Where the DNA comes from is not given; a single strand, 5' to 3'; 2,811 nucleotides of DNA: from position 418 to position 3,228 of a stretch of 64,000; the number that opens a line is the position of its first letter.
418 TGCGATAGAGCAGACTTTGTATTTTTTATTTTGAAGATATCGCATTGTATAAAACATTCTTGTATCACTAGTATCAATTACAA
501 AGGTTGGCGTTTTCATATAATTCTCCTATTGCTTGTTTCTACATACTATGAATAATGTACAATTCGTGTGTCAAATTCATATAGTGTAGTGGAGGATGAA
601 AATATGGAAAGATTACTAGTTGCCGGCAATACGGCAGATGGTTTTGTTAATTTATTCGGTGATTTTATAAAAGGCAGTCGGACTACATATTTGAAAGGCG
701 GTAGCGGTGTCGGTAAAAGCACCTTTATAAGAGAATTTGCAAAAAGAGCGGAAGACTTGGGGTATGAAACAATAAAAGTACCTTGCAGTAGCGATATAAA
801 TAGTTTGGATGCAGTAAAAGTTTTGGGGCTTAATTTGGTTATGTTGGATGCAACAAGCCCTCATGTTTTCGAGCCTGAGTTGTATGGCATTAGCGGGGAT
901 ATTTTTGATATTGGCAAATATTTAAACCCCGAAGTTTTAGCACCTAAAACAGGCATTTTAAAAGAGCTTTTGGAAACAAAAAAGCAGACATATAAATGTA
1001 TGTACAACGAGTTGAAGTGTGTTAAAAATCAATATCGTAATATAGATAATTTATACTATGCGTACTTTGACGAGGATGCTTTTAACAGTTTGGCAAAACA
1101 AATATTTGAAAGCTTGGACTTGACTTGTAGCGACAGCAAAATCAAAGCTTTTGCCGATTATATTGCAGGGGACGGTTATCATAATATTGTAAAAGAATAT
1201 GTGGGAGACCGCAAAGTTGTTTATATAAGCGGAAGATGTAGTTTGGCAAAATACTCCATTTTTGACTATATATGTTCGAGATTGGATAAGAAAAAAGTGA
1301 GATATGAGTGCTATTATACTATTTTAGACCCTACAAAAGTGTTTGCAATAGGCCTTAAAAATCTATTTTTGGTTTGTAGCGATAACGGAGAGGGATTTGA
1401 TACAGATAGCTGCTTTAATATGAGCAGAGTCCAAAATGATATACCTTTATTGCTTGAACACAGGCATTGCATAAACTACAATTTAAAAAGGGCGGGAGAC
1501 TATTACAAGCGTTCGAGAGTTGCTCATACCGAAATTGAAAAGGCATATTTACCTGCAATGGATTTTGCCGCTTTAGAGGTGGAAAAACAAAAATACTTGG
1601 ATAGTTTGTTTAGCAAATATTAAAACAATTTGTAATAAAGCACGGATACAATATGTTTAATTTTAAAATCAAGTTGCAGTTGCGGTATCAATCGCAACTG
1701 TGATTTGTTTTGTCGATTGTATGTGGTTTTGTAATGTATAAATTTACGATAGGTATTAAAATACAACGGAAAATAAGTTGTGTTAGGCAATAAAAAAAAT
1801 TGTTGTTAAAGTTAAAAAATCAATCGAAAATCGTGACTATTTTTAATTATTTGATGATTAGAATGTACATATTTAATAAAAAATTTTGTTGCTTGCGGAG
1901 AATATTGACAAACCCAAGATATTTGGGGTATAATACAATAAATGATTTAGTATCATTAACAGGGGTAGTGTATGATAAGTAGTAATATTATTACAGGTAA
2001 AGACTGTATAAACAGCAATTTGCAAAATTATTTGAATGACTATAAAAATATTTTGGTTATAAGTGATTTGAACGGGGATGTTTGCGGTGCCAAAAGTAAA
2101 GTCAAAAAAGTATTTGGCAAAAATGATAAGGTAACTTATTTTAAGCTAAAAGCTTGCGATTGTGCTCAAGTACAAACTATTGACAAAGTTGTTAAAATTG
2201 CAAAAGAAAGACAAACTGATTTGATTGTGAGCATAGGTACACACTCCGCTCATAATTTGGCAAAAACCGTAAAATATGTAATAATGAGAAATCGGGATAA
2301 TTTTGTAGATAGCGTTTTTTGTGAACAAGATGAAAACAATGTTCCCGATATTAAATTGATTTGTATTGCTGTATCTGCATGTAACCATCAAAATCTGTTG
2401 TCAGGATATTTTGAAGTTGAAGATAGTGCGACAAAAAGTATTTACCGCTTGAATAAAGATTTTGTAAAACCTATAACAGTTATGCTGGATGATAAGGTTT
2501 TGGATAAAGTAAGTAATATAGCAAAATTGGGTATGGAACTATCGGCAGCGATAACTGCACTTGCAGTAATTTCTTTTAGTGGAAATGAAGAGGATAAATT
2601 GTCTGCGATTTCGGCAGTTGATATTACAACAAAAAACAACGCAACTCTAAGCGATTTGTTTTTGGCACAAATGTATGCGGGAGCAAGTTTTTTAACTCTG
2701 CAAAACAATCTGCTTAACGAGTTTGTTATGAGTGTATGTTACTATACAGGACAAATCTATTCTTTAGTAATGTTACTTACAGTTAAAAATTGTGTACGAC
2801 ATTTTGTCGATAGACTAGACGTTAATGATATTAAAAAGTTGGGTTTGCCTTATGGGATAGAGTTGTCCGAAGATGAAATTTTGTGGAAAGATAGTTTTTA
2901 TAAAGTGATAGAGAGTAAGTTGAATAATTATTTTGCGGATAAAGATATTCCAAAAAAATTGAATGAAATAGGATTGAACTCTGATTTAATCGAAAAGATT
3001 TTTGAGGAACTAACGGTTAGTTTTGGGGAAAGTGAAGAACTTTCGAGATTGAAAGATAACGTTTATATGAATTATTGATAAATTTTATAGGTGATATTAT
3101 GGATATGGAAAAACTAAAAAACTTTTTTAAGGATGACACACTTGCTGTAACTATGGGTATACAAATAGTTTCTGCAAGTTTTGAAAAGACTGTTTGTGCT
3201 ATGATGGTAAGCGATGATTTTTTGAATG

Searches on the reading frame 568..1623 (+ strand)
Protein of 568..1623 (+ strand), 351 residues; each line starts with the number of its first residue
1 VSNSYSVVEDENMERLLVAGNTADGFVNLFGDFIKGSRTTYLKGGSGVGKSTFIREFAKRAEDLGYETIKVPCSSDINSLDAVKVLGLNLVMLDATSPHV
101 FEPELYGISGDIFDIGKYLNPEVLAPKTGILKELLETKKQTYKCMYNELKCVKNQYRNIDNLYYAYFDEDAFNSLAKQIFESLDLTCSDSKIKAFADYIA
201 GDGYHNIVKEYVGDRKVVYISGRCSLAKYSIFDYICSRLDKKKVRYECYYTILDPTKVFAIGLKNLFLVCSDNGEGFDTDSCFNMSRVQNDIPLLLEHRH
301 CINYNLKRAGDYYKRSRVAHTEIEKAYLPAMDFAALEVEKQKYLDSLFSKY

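Call 19: search_protein_families(library=pfam, proteins=[window:568-1623:+], max_evalue=0.0001)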
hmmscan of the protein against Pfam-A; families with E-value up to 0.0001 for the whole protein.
window:568-1623:+ (351 aa): 0 families

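Call 39: search_protein_families(library=pfam, proteins=[window:568-1623:+], max_evalue=0.01)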
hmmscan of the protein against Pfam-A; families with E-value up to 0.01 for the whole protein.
window:568-1623:+ (351 aa): 5 families
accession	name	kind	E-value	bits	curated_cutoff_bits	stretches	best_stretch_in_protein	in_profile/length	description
PF13401.12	AAA_22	-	0.00048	20.9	27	0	38-77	6-45/130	AAA domain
PF20720.3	nSTAND3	-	0.0017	18.5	27.2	0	38-80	18-57/155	Novel STAND NTPase 3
PF12775.13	AAA_7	-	0.002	18.1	25.8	1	9-86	5-82/181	P-loop containing dynein motor region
PF03193.22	RsgA_GTPase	-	0.0023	18.2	30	1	17-60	88-129/174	RsgA GTPase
PF13191.12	AAA_16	-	0.0038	18.2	32.6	0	28-64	14-51/167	AAA ATPase domain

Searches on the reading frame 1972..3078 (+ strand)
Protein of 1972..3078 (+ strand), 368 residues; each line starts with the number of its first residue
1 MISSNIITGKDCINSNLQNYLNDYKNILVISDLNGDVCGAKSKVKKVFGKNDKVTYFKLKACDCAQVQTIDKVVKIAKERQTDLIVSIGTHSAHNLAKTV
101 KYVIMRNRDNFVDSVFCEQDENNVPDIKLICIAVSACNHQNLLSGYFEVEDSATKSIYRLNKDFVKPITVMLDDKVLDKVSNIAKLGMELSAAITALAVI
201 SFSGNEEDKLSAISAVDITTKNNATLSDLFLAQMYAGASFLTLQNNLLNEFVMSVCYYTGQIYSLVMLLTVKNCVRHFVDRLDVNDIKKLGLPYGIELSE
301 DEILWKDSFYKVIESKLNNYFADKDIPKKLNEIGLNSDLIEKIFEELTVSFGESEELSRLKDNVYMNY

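Call 19: search_protein_families(library=pfam, proteins=[window:1972-3078:+], max_evalue=0.0001)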
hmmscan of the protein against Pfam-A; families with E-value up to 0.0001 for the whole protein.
window:1972-3078:+ (368 aa): 1 family
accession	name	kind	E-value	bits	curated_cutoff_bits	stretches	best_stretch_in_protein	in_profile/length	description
PF00465.25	Fe-ADH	-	4.5e-08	33.3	31.3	1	4-138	2-133/168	Iron-containing alcohol dehydrogenase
